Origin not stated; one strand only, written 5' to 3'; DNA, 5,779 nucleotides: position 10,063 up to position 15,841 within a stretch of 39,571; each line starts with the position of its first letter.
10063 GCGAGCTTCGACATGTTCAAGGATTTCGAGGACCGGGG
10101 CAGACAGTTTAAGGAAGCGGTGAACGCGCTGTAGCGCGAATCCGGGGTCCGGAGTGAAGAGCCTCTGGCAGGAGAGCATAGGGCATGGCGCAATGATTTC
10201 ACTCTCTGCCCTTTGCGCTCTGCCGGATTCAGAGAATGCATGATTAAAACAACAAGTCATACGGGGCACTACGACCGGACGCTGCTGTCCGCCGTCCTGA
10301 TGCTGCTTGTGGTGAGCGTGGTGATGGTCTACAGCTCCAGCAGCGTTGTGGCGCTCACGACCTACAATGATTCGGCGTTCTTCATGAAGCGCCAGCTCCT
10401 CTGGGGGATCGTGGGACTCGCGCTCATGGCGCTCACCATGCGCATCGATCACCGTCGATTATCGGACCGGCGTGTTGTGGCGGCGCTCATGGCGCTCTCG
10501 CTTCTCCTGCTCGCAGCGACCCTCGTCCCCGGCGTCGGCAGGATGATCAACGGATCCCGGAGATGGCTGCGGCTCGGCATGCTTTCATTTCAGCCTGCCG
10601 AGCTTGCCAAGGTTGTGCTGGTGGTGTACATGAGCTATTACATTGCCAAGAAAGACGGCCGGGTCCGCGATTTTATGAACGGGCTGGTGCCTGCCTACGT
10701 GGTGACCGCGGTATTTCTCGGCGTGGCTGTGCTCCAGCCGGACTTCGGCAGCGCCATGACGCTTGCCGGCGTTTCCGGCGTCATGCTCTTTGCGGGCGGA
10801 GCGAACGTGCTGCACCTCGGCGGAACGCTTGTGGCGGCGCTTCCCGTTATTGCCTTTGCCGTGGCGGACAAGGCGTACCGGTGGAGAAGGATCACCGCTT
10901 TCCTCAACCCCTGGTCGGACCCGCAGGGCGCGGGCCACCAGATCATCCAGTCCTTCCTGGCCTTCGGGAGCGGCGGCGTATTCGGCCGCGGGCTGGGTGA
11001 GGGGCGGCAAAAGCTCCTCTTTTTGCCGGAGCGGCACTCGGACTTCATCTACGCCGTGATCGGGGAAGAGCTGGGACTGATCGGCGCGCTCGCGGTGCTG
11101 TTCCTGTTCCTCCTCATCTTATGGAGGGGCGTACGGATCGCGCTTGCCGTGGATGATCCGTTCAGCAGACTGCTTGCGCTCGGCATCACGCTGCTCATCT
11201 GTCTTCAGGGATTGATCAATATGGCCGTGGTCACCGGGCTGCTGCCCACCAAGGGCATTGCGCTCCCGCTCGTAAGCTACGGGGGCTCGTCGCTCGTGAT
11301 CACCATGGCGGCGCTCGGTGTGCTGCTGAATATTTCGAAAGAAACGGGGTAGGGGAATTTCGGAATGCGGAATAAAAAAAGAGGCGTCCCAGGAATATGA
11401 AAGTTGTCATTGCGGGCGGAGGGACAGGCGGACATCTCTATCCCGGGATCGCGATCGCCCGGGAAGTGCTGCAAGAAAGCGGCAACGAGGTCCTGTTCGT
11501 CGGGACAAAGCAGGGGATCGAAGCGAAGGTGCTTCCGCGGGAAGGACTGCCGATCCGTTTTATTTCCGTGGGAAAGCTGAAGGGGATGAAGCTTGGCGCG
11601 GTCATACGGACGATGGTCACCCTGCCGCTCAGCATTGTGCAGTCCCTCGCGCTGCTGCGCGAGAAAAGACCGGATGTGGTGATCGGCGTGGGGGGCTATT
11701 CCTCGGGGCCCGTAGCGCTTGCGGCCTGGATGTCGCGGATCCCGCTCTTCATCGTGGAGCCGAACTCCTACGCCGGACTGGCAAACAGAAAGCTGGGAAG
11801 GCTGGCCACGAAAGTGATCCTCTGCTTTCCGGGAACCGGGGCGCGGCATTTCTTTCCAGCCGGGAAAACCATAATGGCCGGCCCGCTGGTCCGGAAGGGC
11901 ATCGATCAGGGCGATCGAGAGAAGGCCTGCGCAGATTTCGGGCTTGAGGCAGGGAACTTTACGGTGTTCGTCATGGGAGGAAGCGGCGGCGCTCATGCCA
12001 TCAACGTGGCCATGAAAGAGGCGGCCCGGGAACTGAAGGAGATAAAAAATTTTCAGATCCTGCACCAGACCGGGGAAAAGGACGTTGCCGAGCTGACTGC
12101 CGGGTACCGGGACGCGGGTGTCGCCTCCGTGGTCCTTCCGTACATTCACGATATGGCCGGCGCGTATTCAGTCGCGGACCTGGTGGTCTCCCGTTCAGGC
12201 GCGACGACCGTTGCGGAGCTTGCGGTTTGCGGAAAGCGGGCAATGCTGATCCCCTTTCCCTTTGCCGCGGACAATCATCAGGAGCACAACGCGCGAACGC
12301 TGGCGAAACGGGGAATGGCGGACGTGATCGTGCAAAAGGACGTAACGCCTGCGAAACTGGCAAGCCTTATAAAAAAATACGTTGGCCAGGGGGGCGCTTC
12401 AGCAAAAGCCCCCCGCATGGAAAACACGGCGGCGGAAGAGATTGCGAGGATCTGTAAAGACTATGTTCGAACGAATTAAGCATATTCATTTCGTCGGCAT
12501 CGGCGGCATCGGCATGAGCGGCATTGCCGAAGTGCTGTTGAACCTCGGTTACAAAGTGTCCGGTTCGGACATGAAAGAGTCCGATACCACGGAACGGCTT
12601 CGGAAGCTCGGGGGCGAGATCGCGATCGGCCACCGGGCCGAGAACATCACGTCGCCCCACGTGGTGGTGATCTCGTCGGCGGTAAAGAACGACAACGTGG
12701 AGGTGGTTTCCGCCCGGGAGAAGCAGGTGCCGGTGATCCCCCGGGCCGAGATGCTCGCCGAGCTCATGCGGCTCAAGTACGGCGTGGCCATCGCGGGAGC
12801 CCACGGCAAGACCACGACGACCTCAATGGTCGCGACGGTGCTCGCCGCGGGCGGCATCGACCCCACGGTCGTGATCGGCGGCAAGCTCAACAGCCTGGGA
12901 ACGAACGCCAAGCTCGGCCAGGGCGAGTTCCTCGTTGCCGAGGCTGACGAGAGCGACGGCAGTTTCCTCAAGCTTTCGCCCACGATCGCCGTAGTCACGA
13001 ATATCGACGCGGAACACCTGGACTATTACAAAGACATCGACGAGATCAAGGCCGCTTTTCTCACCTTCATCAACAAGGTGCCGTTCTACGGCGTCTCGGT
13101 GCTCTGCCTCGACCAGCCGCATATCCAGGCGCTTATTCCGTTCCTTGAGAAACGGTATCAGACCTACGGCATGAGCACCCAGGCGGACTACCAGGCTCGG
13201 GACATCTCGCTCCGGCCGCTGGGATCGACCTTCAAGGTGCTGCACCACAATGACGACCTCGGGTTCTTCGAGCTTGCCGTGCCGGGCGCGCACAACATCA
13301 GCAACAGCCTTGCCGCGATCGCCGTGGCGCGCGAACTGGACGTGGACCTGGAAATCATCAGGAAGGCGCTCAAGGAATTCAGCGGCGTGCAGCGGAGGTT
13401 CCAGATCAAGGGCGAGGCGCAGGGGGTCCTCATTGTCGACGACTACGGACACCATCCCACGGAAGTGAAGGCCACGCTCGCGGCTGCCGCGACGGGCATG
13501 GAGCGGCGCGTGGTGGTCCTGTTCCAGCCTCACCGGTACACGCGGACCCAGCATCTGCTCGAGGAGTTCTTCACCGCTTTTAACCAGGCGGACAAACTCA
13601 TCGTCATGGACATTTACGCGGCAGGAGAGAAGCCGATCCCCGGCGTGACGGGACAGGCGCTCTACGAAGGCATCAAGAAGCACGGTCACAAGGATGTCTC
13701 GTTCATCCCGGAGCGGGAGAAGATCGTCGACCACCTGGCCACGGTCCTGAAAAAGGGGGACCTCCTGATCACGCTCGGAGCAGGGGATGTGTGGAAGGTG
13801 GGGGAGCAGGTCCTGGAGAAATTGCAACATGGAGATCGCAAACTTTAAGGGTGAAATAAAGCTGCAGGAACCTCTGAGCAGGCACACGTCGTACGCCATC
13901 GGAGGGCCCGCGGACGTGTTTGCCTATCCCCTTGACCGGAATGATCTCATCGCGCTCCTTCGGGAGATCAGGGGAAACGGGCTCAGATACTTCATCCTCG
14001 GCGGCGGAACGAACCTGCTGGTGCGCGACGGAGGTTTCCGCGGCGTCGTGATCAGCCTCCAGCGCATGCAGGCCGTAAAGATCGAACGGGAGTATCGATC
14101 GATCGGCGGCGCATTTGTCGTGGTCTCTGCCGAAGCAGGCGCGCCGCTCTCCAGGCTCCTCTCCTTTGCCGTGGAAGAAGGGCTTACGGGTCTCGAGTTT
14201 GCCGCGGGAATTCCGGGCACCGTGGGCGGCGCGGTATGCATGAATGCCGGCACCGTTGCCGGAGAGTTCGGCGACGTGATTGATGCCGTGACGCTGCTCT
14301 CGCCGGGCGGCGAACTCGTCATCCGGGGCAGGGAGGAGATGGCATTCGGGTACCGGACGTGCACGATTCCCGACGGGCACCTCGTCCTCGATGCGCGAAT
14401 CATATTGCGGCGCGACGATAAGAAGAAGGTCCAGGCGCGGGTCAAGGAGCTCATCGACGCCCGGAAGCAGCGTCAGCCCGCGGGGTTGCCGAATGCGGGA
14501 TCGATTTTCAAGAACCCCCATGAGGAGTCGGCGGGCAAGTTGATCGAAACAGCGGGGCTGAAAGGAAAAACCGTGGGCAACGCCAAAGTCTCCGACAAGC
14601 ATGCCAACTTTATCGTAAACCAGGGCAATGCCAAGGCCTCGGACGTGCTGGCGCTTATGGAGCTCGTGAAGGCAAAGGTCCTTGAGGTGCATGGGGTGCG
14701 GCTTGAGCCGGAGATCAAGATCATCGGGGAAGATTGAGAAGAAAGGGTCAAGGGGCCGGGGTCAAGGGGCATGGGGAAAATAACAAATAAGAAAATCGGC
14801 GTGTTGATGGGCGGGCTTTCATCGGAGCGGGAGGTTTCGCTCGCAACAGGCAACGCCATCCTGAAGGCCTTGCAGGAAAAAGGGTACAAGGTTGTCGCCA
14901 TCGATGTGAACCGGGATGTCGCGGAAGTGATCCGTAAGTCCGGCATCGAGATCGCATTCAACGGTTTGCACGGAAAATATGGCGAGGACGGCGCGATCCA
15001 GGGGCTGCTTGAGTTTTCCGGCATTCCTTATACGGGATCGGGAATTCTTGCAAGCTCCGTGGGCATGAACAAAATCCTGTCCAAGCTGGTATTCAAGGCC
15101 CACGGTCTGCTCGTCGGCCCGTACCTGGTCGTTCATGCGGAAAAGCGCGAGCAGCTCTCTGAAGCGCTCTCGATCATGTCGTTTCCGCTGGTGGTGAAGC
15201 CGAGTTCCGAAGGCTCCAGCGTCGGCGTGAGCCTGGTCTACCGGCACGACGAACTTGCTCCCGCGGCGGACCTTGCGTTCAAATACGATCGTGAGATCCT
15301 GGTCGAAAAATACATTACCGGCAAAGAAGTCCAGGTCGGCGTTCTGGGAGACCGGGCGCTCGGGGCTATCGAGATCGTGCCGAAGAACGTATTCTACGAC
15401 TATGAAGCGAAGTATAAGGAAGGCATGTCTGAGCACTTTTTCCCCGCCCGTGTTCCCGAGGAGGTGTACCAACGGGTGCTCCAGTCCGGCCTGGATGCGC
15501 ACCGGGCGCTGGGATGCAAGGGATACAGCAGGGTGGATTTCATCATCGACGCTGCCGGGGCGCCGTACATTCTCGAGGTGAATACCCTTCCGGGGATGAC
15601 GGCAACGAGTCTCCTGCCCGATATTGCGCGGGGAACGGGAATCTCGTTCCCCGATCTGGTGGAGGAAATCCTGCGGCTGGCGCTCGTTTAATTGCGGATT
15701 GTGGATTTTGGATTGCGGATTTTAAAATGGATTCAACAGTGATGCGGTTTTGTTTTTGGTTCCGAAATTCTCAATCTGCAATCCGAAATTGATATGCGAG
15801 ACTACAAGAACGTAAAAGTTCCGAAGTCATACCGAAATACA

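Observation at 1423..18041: Intergenic gaps inside the dcw operon are filled by 'stuttered-word' repeat and hairpin elements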

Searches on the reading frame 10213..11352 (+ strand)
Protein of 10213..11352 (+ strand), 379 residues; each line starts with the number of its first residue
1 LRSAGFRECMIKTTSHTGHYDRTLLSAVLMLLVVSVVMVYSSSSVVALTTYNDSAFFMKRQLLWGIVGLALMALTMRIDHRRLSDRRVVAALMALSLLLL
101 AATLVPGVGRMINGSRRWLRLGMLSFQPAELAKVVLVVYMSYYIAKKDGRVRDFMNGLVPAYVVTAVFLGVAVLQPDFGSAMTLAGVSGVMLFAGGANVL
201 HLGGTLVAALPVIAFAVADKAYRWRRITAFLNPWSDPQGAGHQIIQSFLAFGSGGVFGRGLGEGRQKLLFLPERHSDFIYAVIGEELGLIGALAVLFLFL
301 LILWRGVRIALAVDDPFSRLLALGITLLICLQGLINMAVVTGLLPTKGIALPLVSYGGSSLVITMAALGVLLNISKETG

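Call 18: search_protein_families(library=pfam, proteins=[window:10213-11352:+])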
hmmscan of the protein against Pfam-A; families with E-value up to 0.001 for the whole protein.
window:10213-11352:+ (379 aa): 1 family
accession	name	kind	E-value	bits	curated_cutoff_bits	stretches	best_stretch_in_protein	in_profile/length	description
PF01098.24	FTSW_RODA_SPOVE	-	9.5e-114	380.5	26.4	1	23-378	2-354/356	Cell cycle protein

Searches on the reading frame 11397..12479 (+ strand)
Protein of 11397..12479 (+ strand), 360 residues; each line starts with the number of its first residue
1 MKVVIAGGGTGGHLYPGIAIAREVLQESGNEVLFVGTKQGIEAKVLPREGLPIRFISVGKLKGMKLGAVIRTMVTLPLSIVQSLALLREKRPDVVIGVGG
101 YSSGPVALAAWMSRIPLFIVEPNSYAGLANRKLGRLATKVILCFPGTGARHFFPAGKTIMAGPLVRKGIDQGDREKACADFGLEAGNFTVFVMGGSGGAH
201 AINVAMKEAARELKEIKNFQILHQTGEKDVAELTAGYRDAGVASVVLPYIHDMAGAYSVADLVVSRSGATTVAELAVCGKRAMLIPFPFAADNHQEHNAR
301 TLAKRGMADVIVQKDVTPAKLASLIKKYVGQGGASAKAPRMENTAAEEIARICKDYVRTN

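Call 19: search_protein_families(library=pfam, proteins=[window:11397-12479:+])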
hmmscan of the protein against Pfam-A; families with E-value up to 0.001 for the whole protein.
window:11397-12479:+ (360 aa): 3 families
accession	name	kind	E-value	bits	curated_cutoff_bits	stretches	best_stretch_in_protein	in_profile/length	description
PF04101.22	Glyco_tran_28_C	-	8.6e-40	136.9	22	1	189-351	1-161/166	Glycosyltransferase family 28 C-terminal domain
PF03033.26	Glyco_transf_28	-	1.2e-32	113.4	26.2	1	3-141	1-138/139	Glycosyltransferase family 28 N-terminal domain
PF13579.12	Glyco_trans_4_4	-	7.5e-05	23.6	29.7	1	71-124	54-103/158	Glycosyl transferase 4-like domain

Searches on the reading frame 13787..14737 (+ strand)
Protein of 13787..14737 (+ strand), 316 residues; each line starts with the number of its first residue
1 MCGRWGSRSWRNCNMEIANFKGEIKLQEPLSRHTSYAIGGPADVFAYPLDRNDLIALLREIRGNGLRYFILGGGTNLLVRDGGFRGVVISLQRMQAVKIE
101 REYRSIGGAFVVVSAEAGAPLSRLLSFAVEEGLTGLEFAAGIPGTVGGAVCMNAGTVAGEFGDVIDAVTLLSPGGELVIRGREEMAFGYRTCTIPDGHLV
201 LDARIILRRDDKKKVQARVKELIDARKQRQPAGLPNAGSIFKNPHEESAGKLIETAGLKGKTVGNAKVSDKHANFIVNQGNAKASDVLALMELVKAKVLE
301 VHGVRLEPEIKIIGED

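Call 19: search_protein_families(library=pfam, proteins=[window:13787-14737:+])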
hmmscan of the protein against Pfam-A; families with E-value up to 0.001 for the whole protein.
window:13787-14737:+ (316 aa): 2 families
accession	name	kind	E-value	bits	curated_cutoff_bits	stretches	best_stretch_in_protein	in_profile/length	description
PF02873.21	MurB_C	-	2.8e-37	127.3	27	1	214-313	1-99/99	UDP-N-acetylenolpyruvoylglucosamine reductase, C-terminal domain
PF01565.28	FAD_binding_4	-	3.1e-21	76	26.4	1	43-178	2-136/139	FAD binding domain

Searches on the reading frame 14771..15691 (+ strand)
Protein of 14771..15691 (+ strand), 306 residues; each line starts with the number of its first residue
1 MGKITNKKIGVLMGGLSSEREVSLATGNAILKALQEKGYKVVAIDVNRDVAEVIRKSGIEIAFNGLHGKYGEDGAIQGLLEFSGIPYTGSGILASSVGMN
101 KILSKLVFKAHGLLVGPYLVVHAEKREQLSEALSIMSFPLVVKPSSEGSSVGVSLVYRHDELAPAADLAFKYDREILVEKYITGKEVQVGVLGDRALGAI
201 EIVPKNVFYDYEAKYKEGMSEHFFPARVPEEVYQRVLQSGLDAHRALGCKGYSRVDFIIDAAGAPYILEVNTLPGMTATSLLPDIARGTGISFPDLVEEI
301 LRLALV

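Call 19: search_protein_families(library=pfam, proteins=[window:14771-15691:+])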
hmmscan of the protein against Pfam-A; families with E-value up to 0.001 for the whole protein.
window:14771-15691:+ (306 aa): 8 families
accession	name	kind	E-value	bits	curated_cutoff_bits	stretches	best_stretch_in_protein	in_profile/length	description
PF07478.18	Dala_Dala_lig_C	-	9.5e-59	198.8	24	1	108-301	2-203/204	D-ala D-ala ligase C-terminus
PF01820.27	Dala_Dala_lig_N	-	4.5e-23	82.5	34.6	2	56-90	87-121/121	D-ala D-ala ligase N-terminus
PF02786.22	CPSase_L_D2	-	2.4e-11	44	19.8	1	123-272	24-178/211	Carbamoyl-phosphate synthase L chain, ATP binding domain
PF13535.11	ATP-grasp_4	-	2.5e-07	30.9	27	1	137-273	2-151/160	ATP-grasp domain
PF02655.19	ATP-grasp_3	-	6.1e-07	30.1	23.2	1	132-272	26-155/160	ATP-grasp domain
PF08443.16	RimK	-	6.1e-06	26.4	21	1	119-279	23-172/188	RimK-like ATP-grasp domain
PF02222.28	ATP-grasp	-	1e-05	25.7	27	1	108-252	3-142/179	ATP-grasp domain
PF14397.11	ATPgrasp_ST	-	2.3e-05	24.2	31.4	1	233-280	215-262/278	Sugar-transfer associated ATP-grasp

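Call 28: find_related_loci(query=window:14771-15691:+, collection=metagenome_contigs, flank=10000)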
Query window:14771-15691:+ (306 aa) in metagenome_contigs; peptide patterns used: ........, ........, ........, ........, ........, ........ (x = any residue, [..] = any of these).
600 stretches matched a pattern (row limit reached: there are more); 545 encode a relative of the query (tblastn E <= 1e-3); the best 80 are kept; 80 distinct loci.
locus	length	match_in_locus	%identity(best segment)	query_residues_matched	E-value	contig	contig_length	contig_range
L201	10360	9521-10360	74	1-280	2e-132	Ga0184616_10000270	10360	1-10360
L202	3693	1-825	76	31-305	3e-133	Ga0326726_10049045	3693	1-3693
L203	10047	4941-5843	48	3-305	3e-91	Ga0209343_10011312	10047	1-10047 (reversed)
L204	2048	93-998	50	8-305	2e-95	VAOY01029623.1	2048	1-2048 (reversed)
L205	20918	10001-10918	49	8-305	7e-91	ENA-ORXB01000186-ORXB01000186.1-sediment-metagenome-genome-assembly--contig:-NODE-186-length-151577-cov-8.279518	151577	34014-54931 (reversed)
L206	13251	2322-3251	47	3-306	3e-89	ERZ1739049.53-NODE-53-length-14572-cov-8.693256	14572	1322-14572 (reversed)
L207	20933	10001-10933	46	2-306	3e-88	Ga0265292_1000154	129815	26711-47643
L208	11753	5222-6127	50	8-305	3e-88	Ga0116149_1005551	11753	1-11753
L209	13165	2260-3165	48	3-305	3e-88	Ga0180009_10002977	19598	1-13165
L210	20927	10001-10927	49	3-305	7e-88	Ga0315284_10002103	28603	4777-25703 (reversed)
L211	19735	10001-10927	49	3-305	7e-88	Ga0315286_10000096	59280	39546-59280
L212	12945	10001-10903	50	2-306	2e-87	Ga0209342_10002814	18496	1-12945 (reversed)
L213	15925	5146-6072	46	6-305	1e-87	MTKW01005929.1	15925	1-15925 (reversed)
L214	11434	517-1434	47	8-305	3e-87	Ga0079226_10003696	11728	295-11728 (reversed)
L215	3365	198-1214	45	8-305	1e-87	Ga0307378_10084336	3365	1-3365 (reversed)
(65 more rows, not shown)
